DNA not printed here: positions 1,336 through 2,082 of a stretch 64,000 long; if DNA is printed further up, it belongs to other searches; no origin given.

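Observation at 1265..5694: Integron gene-cassette array (integrase outside the window) abutting ggt/pepQ and the ribosomal superoperon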

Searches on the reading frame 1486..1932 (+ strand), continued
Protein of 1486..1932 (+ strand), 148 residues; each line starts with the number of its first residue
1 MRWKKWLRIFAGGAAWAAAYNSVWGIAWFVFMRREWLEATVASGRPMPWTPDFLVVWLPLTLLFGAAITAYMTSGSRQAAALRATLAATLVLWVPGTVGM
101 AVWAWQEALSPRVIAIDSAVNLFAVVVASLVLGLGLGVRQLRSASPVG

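Call 87: search_solved_structures(query=L001:1492-2475:-, max_evalue=1e-10, show_alignments=1)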
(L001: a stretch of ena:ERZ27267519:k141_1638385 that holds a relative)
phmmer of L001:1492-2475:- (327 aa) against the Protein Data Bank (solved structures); distinct sequences matched with E-value up to 1e-10: 6.
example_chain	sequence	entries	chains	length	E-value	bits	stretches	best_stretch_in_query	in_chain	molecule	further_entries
2a3v_A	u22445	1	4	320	1.7e-76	260.7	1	19-325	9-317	site-specific recombinase IntI4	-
5hxy_A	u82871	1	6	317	4.8e-29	104.8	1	5-194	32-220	Tyrosine recombinase XerA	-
4a8e_A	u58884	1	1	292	8.5e-24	87.5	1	63-188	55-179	PROBABLE TYROSINE RECOMBINASE XERC-LIKE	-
1a0p_A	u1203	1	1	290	7.7e-16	61.4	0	256-317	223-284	SITE-SPECIFIC RECOMBINASE XERD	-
5dcf_A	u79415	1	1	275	2.7e-14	56.3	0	256-317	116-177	Tyrosine recombinase XerD,DNA translocase FtsK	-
5jjv_A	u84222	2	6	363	1.1e-12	51.1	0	255-318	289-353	Tyrosine recombinase XerH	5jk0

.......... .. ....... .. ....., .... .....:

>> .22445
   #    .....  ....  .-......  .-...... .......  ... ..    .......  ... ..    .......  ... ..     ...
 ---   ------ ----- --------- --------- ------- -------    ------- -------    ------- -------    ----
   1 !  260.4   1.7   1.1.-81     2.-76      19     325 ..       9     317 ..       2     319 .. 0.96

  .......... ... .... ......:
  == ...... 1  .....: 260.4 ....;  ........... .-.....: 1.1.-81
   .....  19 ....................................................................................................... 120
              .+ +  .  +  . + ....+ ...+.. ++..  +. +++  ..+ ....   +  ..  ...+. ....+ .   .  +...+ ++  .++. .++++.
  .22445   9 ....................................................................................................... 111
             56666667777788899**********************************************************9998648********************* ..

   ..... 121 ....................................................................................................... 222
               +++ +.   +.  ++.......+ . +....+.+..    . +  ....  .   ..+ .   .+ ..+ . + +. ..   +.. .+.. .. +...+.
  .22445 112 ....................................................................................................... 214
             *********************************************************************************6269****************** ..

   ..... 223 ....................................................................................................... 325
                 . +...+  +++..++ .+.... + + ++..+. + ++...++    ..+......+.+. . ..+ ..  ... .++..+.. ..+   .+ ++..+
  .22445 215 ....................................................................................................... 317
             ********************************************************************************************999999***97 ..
